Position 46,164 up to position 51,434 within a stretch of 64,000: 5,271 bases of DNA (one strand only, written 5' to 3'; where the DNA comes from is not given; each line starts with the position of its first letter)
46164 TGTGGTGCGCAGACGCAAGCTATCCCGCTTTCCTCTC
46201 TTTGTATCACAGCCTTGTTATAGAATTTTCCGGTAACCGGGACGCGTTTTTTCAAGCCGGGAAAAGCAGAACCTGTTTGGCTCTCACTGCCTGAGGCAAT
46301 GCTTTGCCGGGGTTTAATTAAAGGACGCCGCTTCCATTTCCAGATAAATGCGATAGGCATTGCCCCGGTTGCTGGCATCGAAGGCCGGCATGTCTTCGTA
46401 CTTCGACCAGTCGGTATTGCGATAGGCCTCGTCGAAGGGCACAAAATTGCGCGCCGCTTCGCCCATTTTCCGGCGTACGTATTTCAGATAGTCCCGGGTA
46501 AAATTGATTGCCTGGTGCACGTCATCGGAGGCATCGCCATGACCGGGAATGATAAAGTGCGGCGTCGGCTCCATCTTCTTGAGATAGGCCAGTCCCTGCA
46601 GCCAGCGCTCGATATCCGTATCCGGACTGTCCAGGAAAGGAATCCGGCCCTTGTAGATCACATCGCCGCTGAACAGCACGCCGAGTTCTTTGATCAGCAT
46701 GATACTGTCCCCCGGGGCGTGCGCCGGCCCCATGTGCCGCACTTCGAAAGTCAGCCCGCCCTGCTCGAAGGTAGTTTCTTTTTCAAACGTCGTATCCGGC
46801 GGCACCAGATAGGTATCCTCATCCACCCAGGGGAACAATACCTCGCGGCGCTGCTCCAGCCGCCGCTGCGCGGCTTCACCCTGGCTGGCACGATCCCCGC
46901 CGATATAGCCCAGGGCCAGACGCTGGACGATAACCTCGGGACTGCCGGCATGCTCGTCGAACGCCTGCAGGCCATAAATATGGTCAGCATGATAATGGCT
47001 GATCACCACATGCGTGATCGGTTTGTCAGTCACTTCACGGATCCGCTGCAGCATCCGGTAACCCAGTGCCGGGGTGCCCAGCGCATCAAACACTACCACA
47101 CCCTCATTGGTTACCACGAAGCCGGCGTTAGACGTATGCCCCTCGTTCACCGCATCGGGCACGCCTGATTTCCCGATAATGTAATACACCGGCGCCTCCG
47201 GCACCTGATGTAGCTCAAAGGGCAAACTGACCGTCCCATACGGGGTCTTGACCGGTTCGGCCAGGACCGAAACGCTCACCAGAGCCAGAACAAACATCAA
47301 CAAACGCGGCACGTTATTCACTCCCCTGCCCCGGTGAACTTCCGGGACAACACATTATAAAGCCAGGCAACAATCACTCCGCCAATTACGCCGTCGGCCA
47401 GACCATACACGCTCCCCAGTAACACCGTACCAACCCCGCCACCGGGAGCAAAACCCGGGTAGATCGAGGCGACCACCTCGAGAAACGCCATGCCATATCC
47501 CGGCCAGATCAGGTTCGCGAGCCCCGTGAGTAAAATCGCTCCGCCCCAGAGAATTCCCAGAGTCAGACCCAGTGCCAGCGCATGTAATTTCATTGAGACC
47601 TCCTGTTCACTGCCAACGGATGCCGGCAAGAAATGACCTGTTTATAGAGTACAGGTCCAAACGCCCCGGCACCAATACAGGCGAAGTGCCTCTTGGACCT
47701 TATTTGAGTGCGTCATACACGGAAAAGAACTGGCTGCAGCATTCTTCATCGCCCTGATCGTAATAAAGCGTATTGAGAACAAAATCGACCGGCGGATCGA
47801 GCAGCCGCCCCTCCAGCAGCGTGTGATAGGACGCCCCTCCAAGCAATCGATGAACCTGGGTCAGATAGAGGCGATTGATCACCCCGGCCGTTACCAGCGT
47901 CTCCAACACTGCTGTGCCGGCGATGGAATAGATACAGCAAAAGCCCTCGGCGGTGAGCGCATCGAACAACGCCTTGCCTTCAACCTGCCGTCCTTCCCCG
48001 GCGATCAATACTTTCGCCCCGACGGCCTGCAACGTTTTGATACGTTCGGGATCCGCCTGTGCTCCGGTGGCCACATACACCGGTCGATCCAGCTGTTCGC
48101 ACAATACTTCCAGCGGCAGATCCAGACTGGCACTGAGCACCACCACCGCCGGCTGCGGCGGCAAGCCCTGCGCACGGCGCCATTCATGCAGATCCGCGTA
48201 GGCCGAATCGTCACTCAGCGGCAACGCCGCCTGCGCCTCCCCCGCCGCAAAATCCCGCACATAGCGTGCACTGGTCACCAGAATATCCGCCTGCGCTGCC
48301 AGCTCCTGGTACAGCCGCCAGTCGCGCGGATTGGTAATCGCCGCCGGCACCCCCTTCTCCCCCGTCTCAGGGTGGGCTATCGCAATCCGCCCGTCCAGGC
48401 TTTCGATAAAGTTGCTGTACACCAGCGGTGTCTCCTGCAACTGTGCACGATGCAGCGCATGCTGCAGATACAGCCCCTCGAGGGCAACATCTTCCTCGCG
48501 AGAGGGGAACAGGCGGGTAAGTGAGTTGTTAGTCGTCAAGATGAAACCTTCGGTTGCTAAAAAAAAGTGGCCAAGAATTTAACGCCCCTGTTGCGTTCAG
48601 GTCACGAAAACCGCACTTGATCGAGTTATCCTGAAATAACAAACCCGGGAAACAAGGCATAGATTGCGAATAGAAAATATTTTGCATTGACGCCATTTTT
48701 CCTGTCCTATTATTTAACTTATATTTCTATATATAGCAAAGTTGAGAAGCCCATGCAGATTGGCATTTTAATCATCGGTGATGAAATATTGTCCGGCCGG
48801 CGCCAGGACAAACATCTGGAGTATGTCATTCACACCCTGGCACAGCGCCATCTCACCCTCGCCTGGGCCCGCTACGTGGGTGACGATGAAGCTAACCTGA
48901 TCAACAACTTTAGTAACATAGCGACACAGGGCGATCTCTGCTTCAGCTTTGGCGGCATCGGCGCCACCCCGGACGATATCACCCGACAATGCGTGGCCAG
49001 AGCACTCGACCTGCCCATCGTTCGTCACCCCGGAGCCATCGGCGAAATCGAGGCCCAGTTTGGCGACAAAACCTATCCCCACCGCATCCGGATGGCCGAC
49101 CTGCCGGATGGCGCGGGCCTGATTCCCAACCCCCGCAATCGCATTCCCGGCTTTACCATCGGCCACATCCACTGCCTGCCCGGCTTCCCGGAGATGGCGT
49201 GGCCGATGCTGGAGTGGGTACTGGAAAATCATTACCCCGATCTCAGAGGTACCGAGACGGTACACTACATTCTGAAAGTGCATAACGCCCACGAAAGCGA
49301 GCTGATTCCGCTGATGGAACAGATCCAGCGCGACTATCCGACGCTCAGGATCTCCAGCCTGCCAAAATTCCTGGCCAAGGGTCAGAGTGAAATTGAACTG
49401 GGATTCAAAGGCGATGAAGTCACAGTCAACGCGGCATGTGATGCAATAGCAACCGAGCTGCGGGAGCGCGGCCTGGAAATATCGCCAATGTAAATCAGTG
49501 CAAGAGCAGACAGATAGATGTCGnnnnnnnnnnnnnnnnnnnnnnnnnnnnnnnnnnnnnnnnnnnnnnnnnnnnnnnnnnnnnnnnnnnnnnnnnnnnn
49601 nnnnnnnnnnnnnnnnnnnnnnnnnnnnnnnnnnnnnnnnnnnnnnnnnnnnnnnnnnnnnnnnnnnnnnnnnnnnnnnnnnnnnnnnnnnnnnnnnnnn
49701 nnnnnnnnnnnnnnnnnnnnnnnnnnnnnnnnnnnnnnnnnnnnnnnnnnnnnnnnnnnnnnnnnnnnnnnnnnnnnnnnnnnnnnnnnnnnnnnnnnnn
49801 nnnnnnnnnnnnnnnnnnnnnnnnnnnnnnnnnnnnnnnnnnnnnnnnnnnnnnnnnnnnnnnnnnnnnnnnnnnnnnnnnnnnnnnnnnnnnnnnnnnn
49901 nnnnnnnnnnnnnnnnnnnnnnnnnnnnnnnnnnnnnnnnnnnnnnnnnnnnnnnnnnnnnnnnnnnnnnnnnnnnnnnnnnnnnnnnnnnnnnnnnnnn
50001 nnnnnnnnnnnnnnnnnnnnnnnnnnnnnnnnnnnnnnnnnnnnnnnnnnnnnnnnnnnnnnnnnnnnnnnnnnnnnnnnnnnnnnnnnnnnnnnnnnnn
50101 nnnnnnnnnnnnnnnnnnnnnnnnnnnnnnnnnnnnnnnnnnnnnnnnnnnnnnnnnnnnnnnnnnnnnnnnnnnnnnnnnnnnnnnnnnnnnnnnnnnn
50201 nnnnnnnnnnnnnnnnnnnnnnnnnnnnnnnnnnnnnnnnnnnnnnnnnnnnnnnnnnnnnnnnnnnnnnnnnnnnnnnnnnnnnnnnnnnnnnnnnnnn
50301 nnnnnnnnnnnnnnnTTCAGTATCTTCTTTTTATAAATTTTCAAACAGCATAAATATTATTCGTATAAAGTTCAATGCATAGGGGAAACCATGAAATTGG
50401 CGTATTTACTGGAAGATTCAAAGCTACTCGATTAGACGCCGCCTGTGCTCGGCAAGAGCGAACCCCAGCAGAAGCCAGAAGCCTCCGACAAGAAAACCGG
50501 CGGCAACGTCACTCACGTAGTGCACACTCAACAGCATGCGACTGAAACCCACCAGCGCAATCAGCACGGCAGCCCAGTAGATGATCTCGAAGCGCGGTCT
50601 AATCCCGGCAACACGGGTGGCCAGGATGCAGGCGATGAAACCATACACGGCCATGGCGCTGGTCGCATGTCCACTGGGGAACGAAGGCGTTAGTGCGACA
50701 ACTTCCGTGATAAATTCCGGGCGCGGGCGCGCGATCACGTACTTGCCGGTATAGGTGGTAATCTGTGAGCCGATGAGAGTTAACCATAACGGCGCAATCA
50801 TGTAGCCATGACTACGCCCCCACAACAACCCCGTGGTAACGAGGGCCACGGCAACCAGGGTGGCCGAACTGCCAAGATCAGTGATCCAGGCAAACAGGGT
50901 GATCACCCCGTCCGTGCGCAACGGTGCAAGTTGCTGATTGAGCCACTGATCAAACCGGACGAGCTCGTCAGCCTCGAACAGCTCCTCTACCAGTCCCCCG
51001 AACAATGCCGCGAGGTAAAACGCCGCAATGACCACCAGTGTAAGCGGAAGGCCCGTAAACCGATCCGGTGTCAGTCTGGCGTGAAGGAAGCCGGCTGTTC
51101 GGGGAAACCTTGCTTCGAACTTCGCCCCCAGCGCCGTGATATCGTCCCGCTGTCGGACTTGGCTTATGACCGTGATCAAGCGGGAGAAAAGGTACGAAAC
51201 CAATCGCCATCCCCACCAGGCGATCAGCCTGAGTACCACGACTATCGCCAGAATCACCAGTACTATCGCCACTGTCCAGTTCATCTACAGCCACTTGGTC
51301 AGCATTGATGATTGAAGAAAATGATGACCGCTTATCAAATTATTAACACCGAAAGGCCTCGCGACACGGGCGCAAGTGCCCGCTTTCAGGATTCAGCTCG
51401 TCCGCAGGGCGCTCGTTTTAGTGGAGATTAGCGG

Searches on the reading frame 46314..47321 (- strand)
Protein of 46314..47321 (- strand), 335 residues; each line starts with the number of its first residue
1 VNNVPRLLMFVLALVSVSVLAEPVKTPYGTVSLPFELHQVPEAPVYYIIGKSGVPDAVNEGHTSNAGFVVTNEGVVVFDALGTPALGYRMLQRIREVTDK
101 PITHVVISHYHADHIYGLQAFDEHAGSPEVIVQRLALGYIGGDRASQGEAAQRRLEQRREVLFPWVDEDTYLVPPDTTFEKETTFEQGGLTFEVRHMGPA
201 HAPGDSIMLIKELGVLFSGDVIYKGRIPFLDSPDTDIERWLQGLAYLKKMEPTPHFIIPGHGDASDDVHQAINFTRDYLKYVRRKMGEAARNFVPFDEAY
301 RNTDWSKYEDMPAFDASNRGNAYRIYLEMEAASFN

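Call 12: search_protein_families(library=pfam, proteins=[window:46314-47321:-], max_evalue=0.001)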
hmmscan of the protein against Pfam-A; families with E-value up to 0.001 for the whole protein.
window:46314-47321:- (335 aa): 2 families
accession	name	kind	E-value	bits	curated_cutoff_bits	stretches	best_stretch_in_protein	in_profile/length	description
PF00753.33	Lactamase_B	-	2.9e-26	93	22.7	1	63-261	5-196/196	Metallo-beta-lactamase superfamily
PF12706.13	Lactamase_B_2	-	0.0002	21.5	27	1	89-131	17-61/200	Beta-lactamase superfamily domain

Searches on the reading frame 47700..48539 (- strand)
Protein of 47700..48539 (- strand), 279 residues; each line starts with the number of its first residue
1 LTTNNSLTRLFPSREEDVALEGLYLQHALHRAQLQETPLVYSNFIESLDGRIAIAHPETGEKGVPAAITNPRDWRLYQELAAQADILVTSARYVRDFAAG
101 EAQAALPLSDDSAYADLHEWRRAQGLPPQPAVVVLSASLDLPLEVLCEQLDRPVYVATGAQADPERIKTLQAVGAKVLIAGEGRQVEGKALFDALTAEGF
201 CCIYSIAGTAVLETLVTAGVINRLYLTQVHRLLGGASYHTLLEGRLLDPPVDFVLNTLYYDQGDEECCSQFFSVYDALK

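Call 12: search_protein_families(library=pfam, proteins=[window:47700-48539:-], max_evalue=0.001)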
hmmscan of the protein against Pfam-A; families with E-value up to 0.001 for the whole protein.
window:47700-48539:- (279 aa): 1 family
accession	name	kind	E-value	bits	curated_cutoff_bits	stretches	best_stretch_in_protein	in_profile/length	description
PF01872.23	RibD_C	-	3.5e-16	60.1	24.1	1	38-245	1-176/197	RibD C-terminal domain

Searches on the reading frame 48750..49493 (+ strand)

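Call 12: search_protein_families(library=pfam, proteins=[window:48750-49493:+], max_evalue=0.001)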
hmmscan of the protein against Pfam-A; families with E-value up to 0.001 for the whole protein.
window:48750-49493:+ (247 aa): 1 family
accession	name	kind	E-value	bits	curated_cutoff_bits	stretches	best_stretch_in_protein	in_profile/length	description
PF00994.29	MoCF_biosynth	-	4.9e-25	88.4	26.6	1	5-159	1-139/144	Probable molybdopterin binding domain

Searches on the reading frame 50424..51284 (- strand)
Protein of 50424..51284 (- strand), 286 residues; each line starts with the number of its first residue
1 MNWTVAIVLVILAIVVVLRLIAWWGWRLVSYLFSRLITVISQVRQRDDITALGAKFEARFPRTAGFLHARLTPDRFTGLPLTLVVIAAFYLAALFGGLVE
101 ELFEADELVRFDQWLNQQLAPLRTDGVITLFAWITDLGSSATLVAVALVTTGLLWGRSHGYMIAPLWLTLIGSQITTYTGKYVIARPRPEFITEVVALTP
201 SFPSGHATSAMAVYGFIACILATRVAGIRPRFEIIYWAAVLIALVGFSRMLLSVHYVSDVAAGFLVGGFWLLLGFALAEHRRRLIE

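Call 12: search_protein_families(library=pfam, proteins=[window:50424-51284:-], max_evalue=0.001)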
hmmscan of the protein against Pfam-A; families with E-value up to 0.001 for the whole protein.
window:50424-51284:- (286 aa): 1 family
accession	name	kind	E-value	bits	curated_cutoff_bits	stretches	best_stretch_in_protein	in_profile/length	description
PF01569.27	PAP2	-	5.5e-20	71.9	27.2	1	166-280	5-127/130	PAP2 superfamily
